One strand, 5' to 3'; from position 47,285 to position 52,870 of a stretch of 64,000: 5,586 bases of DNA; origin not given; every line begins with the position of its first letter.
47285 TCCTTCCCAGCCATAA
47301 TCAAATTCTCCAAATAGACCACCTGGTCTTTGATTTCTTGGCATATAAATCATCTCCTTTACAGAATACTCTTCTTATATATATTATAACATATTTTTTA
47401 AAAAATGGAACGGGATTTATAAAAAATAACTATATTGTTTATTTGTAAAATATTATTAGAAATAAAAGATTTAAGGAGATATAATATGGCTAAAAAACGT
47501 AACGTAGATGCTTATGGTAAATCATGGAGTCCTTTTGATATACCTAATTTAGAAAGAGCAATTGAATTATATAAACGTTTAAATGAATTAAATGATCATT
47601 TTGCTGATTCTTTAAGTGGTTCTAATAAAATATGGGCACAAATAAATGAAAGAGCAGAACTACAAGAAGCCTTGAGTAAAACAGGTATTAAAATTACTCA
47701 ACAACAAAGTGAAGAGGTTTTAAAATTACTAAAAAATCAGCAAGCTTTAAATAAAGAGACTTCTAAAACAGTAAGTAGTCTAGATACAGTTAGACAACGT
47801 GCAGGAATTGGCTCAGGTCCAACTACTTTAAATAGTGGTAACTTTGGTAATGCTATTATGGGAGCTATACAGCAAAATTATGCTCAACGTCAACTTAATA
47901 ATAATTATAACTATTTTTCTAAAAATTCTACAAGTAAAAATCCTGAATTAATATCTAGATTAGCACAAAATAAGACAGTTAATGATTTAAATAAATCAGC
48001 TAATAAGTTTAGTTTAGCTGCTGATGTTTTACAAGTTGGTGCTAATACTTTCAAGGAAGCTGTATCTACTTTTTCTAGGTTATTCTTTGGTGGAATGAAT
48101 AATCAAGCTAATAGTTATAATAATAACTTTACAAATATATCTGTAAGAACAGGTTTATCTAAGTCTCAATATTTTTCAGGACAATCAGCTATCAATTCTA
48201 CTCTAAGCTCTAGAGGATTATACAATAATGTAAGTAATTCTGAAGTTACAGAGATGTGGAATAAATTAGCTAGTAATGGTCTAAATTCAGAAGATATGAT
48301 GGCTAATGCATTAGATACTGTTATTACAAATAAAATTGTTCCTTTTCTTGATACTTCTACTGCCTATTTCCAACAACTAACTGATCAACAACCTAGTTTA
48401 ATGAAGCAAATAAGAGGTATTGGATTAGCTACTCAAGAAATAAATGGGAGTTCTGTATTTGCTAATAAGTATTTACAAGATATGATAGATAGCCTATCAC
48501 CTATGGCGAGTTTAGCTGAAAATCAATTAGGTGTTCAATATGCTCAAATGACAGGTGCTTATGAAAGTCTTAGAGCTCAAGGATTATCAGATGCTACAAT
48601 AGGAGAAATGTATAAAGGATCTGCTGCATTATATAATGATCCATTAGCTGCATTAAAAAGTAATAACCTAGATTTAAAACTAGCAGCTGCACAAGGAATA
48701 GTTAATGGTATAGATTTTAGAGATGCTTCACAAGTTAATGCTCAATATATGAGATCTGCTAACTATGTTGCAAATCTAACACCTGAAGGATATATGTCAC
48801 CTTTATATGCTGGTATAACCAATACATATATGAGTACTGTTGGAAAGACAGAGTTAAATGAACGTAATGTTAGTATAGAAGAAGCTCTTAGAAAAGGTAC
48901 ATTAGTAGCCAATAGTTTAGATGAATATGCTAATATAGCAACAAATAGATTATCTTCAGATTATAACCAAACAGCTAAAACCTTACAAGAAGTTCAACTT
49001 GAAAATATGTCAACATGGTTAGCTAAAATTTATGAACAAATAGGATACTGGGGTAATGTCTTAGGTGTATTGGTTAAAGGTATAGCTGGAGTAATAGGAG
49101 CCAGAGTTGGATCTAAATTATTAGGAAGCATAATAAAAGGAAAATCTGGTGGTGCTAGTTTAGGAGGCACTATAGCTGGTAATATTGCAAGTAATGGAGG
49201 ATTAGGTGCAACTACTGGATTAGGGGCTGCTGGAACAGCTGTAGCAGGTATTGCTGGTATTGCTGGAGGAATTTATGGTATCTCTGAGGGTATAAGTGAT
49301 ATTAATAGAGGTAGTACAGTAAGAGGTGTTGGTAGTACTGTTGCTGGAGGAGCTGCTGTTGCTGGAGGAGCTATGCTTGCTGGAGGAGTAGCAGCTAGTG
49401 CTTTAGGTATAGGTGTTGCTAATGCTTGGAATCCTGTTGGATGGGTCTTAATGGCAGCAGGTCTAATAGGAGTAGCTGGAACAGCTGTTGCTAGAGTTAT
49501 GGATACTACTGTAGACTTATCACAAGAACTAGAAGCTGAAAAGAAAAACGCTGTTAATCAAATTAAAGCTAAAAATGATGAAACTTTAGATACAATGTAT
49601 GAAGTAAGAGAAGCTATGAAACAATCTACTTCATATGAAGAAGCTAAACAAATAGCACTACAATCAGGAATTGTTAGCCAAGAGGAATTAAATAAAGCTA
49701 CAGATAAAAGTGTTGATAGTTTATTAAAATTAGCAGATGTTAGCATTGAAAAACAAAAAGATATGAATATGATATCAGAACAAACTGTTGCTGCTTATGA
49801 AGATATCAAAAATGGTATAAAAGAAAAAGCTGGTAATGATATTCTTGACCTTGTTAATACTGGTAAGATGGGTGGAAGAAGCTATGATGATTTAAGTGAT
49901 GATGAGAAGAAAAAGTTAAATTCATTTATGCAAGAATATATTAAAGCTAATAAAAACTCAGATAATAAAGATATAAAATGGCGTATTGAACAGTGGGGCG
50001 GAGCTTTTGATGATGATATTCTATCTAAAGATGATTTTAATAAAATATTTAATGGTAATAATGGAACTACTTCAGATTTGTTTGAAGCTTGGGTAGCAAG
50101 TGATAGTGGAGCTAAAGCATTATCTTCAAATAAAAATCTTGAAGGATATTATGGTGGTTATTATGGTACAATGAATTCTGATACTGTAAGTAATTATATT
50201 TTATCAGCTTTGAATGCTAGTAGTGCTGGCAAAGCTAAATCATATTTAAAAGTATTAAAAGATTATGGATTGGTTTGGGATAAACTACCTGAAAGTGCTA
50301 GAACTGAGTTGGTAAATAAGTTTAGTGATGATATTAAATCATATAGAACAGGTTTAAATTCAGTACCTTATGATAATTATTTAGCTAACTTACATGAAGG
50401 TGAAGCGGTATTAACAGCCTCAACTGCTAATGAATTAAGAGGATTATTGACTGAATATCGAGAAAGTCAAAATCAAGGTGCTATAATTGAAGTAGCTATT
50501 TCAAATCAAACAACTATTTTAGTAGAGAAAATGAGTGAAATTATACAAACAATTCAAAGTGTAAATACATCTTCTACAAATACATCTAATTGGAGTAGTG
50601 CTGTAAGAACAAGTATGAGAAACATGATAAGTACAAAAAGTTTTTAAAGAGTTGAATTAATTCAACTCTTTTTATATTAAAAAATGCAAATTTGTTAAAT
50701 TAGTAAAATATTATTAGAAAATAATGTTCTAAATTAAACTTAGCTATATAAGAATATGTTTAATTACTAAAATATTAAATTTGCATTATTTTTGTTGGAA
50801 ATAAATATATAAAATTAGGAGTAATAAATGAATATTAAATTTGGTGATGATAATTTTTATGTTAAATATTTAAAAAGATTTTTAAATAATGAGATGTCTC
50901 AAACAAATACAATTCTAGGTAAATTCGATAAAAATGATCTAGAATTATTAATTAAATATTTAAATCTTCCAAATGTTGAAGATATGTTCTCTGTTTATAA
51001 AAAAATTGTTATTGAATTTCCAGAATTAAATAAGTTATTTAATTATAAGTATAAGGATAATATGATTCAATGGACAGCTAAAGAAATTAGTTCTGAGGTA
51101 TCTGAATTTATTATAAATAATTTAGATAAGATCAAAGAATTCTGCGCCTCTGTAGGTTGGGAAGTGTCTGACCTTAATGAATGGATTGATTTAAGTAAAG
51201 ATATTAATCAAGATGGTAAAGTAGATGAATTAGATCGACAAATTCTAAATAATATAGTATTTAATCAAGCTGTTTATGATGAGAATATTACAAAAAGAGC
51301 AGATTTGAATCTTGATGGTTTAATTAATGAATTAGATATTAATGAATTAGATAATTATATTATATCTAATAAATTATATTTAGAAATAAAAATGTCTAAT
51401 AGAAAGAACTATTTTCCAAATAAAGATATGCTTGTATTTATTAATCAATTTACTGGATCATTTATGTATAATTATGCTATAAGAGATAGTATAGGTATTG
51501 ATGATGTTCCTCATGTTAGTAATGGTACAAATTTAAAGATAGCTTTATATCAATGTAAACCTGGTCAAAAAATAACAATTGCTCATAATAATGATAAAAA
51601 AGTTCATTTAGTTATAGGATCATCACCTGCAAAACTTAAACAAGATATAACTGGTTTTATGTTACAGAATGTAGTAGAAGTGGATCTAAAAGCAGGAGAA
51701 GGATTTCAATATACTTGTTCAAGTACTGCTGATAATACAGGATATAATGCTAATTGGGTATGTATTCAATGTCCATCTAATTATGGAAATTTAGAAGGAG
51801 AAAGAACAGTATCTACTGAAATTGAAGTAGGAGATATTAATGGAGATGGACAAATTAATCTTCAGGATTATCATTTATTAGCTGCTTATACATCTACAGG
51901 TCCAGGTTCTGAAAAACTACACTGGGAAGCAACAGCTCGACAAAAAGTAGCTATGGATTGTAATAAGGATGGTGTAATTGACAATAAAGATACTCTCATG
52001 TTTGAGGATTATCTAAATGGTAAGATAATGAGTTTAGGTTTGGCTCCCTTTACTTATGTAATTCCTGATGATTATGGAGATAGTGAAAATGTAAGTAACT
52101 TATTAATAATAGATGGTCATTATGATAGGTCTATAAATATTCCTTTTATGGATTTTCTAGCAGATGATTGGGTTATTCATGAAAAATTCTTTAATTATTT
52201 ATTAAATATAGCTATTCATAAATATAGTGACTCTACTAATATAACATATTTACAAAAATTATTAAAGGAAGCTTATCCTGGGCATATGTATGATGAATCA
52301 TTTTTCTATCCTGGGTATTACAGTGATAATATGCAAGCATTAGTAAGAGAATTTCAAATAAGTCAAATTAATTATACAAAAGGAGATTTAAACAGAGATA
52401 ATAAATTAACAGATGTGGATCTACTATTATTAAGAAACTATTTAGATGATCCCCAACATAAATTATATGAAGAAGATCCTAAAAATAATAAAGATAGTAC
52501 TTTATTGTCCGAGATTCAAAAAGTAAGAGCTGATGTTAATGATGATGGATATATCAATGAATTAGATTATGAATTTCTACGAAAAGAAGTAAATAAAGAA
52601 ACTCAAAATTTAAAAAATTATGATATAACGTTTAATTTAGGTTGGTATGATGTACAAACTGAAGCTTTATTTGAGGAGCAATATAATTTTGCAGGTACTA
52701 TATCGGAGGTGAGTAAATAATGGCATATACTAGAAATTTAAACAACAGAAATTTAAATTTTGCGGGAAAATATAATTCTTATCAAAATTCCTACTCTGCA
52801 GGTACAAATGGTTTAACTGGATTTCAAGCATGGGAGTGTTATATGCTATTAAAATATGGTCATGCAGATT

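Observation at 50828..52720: Baseplate/distal-tail protein carrying three dockerin-like modules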

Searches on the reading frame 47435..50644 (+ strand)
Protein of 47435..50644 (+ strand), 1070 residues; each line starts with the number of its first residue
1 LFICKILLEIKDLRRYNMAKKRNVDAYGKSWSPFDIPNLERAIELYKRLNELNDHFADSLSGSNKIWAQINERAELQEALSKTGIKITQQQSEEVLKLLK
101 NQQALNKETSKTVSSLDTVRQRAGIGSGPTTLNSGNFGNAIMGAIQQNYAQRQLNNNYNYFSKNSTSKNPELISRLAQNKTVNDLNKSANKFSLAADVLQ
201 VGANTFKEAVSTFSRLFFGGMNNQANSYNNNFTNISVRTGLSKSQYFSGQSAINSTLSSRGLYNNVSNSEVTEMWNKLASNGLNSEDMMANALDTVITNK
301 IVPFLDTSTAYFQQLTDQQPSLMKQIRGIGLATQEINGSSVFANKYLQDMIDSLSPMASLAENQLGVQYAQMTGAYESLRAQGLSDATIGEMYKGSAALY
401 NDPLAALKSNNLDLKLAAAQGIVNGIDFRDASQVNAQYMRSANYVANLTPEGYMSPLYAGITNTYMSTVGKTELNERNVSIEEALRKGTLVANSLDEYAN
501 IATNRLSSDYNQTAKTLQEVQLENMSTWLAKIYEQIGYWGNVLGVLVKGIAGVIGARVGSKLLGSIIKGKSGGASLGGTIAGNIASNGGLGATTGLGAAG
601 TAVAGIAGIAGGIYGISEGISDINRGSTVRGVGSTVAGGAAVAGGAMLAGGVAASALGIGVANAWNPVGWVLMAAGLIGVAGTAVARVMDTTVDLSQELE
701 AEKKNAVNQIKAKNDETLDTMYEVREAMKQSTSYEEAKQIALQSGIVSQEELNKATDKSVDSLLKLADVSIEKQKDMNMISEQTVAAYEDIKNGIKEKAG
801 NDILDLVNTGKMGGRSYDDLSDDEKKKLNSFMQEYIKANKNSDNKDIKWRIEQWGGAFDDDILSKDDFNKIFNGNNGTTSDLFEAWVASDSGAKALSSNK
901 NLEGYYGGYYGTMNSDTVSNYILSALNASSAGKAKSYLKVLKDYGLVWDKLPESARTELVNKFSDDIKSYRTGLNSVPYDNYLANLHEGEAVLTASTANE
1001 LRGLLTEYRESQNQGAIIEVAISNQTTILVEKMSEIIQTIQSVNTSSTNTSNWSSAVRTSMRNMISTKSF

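Call 3: search_protein_families(library=pfam, proteins=[window:47435-50644:+], max_evalue=0.1)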
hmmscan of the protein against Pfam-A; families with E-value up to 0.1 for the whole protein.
window:47435-50644:+ (1070 aa): 2 families
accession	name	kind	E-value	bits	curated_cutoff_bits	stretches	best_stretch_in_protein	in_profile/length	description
PF14474.11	RTC4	-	0.019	15.6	23.7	1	894-931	26-63/121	RTC4-like domain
PF01280.26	Ribosomal_L19e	-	0.084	13.3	25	0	62-86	16-40/53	Ribosomal protein L19e, N-terminal domain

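Call 4: search_protein_families(library=phrogs, proteins=[window:47435-50644:+], max_evalue=0.01)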
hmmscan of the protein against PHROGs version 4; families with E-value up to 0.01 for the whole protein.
window:47435-50644:+ (1070 aa): 2 families
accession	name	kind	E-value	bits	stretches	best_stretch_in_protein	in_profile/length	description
phrog_1533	-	tail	0.00042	18.9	1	599-840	584-807/1688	tail length tape measure protein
phrog_35041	-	unknown function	0.0069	17.6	0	803-835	9-41/61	-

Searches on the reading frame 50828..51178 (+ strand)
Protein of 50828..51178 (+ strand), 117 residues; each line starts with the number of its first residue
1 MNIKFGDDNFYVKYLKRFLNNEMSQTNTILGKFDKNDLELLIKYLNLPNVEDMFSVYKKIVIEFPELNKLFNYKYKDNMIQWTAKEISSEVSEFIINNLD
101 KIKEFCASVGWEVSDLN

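Call 84: search_protein_families(library=pfam, proteins=[window:50828-51178:+], max_evalue=1)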
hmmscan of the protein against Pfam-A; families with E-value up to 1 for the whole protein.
window:50828-51178:+ (117 aa): 0 families

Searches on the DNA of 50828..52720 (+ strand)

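Call 5: search_dna_similar(query=window:50828-52720:+, collection=phages, mode=near)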
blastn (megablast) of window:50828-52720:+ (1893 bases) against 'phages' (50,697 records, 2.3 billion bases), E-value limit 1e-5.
No match.

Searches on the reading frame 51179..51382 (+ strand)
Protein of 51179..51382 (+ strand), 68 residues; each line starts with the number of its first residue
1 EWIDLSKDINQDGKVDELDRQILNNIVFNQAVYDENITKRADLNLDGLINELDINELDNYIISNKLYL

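Call 84: search_protein_families(library=pfam, proteins=[window:51179-51382:+], max_evalue=1)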
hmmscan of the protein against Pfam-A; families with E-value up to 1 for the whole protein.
window:51179-51382:+ (68 aa): 1 family
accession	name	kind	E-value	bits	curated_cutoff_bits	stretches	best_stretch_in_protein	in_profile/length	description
PF00404.24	Dockerin_1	-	7.9e-09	36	22.9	1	7-61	2-56/57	Dockerin type I domain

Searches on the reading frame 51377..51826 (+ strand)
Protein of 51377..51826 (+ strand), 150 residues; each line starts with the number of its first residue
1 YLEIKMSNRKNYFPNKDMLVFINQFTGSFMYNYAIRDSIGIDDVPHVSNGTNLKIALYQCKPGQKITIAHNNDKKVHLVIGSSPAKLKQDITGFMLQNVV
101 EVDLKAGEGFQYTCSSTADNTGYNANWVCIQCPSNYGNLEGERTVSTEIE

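Call 84: search_protein_families(library=pfam, proteins=[window:51377-51826:+], max_evalue=1)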
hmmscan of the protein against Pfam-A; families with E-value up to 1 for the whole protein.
window:51377-51826:+ (150 aa): 1 family
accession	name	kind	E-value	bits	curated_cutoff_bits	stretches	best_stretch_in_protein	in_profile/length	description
PF09932.14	DUF2164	-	0.22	12.1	27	1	12-38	29-55/74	Uncharacterized conserved protein (DUF2164)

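Call 89: search_protein_representatives(protein=window:51377-51826:+)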
Query: 150 residues. Proteins with E-value up to 0.001 (for the whole library): 34; up to 1e-10: 24; up to 1e-30: 7. The best 34 are listed.
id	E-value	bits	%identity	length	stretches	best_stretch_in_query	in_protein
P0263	1.0e-51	191.1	60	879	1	2-143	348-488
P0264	5.3e-47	175.8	59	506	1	4-140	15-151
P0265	1.5e-36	141.9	50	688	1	2-140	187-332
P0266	4.9e-35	137.0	68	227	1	1-92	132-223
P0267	6.4e-35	136.6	66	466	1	1-105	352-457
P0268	5.7e-32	127.1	62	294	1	3-105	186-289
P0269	4.1e-31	124.3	55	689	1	5-138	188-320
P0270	7.2e-29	117.0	44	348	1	2-146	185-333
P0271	9.2e-26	106.9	44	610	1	1-143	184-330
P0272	6.8e-21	91.1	42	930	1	1-139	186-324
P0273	5.9e-19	84.8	39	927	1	1-141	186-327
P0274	2.3e-18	82.9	41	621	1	1-148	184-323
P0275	1.4e-17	80.4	70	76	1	1-64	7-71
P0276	3.3e-17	79.2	43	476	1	3-120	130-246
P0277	7.9e-16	74.7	37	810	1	3-148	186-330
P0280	1.0e-14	71.1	37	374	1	3-118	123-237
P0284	4.4e-12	62.6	38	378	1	4-118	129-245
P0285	8.7e-11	58.4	30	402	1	3-118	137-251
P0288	5.6e-08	49.2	35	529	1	4-117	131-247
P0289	4.8e-07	46.2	32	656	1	4-114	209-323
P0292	2.2e-05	40.8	30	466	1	4-104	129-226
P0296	2.5e-04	37.4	30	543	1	3-93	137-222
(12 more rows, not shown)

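Call 90: search_protein_families(library=pfam, proteins=[P0272, P0273, P0277, P0280, P0284, P0285, P0288, P0289, P0292, P0296], max_evalue=0.01)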
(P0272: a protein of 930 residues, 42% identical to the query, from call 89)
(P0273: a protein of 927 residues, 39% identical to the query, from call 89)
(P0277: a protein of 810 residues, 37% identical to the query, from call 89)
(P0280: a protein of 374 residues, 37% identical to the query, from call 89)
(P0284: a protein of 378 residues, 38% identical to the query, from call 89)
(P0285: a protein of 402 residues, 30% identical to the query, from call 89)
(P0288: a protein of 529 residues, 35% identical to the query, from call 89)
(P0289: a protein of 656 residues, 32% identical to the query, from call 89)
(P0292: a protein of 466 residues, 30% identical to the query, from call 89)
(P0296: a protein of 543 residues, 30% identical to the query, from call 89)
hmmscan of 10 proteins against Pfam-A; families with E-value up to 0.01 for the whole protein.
P0272 (930 aa): 4 families
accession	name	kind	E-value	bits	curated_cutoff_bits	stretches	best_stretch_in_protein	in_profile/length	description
PF00404.24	Dockerin_1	-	1.1e-30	106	22.9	3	126-180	2-56/57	Dockerin type I domain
PF13499.12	EF-hand_7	-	3.2e-05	24.6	30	0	381-404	9-32/67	EF-hand domain pair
PF13202.12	EF-hand_5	-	0.00046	20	25.9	1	379-398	4-23/25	EF hand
PF00036.39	EF-hand_1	-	0.0019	18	25.4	0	380-397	6-23/29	EF hand domain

P0273 (927 aa): 1 family
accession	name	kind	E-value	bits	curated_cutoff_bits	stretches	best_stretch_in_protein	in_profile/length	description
PF00404.24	Dockerin_1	-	6.7e-27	93.9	22.9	3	126-181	2-57/57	Dockerin type I domain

P0277 (810 aa): 7 families
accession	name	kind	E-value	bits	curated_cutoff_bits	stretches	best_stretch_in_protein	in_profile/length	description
PF00404.24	Dockerin_1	-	1.7e-33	115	22.9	4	124-179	2-57/57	Dockerin type I domain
PF13499.12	EF-hand_7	-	2.3e-06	28.3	30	0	712-762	10-64/67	EF-hand domain pair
PF13202.12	EF-hand_5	-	1.1e-05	25.1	25.9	0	157-174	7-24/25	EF hand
PF01471.23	PG_binding_1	-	6.2e-05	23.5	23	0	12-42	5-35/57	Putative peptidoglycan binding domain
PF00036.39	EF-hand_1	-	0.00035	20.3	25.4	0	158-173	9-24/29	EF hand domain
PF24421.1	Ig_J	-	0.0015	19.1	29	1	453-514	26-86/104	Tip attachment protein J, Ig-like domain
PF17210.9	SdrD_B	-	0.0074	16.9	29.7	0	472-537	27-91/112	SdrD B-like domain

P0280 (374 aa): 2 families
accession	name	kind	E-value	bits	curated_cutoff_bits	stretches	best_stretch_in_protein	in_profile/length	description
PF18540.6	DUF5626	-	0.00043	21.1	26.7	1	163-220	29-88/120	Domain of unknown function (DUF5626)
PF01471.23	PG_binding_1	-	0.00053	20.5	23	0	13-44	6-37/57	Putative peptidoglycan binding domain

P0284 (378 aa): 0 families

P0285 (402 aa): 1 family
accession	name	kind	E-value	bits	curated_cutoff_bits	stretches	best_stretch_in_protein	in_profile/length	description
PF01471.23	PG_binding_1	-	1.5e-06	28.7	23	0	351-385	19-53/57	Putative peptidoglycan binding domain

P0288 (529 aa): 2 families
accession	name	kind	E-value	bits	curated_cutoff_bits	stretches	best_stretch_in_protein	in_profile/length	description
PF01471.23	PG_binding_1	-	3.7e-09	37.1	23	1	423-480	2-57/57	Putative peptidoglycan binding domain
PF00404.24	Dockerin_1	-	0.0089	16.7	22.9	1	274-299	2-29/57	Dockerin type I domain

P0289 (656 aa): 1 family
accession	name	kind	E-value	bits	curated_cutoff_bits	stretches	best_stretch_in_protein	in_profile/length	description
PF01471.23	PG_binding_1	-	7.6e-07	29.7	23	0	591-643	3-53/57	Putative peptidoglycan binding domain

P0292 (466 aa): 2 families
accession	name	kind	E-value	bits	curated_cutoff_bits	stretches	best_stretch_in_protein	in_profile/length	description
PF01471.23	PG_binding_1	-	0.00081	20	23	0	11-44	3-36/57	Putative peptidoglycan binding domain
PF00404.24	Dockerin_1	-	0.0096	16.5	22.9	0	265-306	1-42/57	Dockerin type I domain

P0296 (543 aa): 0 families

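Call 92: find_encoding_contigs(protein=P0285, flank=8000, max_places=2)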
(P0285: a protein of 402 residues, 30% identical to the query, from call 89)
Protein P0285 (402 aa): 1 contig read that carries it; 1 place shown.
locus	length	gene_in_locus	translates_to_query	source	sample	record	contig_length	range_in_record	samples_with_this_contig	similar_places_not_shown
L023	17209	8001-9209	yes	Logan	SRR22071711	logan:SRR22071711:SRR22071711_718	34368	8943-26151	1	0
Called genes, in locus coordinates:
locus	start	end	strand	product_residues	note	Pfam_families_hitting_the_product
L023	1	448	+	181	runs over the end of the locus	-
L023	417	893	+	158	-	-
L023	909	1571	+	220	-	-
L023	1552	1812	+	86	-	-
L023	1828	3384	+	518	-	-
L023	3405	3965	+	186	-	PF06841:Phage_T4_gp19 (faint)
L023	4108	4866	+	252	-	PF12322:T4_baseplate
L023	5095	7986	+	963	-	-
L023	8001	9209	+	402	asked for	PF01471:PG_binding_1 (faint)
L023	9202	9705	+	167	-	-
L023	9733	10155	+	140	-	-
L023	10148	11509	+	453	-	-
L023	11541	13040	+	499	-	PF04717:Phage_base_V (faint), PF01551:Peptidase_M23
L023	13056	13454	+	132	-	PF04965:GPW_gp25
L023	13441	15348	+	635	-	-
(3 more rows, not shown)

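Call 93: find_encoding_contigs(protein=P0288, flank=8000, max_places=2)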
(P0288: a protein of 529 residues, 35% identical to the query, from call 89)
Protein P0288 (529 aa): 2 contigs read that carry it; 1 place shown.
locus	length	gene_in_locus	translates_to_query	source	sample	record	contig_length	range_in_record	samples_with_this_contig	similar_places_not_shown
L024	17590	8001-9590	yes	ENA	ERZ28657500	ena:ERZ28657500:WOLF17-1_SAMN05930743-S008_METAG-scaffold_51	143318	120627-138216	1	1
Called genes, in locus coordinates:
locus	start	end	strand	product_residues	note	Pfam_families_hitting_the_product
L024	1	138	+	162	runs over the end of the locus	-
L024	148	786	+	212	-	PF16724:T4-gp15_tss (weak)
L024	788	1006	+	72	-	-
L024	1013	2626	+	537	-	PF17482:Phage_sheath_1C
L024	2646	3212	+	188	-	PF06841:Phage_T4_gp19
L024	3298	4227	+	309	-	PF01541:GIY-YIG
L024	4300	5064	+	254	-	PF12322:T4_baseplate, PF23454:Zn_ribbon_Brz (faint), PF13248:Zn_ribbon_3 (faint), PF24460:DUF7575 (faint)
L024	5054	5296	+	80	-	-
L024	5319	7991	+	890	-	-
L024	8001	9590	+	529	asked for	PF01471:PG_binding_1 (faint)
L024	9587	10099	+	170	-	-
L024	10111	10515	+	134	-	-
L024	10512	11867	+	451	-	-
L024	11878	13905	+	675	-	PF04717:Phage_base_V (faint), PF01551:Peptidase_M23, PF18013:Phage_lysozyme2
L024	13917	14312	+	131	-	PF04965:GPW_gp25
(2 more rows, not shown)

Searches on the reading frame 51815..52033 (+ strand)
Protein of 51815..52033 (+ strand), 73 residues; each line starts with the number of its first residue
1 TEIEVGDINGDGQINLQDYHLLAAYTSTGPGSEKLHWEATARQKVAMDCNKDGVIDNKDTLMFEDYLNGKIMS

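Call 84: search_protein_families(library=pfam, proteins=[window:51815-52033:+], max_evalue=1)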
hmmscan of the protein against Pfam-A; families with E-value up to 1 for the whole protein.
window:51815-52033:+ (73 aa): 7 families
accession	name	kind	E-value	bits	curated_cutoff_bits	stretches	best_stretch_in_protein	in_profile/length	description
PF00404.24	Dockerin_1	-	1.2e-09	38.6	22.9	1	6-68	2-57/57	Dockerin type I domain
PF00036.39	EF-hand_1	-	8.2e-05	22.3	25.4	1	5-19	8-22/29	EF hand domain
PF13202.12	EF-hand_5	-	0.00041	20.1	25.9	1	7-17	9-19/25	EF hand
PF13499.12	EF-hand_7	-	0.0057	17.4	30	0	7-20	50-63/67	EF-hand domain pair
PF13833.12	EF-hand_8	-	0.024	14.8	28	1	4-20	32-48/54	EF-hand domain pair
PF13405.12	EF-hand_6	-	0.033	14.4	25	0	7-18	10-21/30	EF-hand domain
PF21272.3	FYVE_CARP1-2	-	0.2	12.2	27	1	35-51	5-21/42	E3 ubiquitin-protein ligase CARP1/2, FYVE/PHD zinc finger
